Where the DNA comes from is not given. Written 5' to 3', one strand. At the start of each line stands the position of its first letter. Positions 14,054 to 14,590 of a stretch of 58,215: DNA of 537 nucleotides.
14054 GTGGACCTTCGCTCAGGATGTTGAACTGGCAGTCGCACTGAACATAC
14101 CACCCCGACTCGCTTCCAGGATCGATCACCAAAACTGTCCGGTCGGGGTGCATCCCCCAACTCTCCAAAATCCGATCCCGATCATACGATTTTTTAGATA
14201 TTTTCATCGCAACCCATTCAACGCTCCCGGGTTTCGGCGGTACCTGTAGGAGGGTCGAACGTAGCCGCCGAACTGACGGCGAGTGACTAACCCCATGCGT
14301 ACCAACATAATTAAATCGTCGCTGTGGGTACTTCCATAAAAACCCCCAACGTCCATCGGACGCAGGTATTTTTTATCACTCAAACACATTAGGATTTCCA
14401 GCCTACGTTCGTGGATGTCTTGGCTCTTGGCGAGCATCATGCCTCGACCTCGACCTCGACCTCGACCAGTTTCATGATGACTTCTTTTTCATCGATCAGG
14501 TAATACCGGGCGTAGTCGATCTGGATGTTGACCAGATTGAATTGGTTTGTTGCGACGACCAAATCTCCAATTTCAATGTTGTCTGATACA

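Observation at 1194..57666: Extreme genome-wide over-representation of the palindrome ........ (core of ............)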

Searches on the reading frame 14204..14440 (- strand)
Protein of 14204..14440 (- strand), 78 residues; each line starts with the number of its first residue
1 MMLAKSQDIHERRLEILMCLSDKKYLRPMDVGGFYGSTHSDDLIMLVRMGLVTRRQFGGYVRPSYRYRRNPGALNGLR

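Call 49: search_protein_families(library=pfam, max_evalue=0.05, proteins=[window:14204-14440:-])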
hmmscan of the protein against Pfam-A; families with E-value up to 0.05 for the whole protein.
window:14204-14440:- (78 aa): 0 families
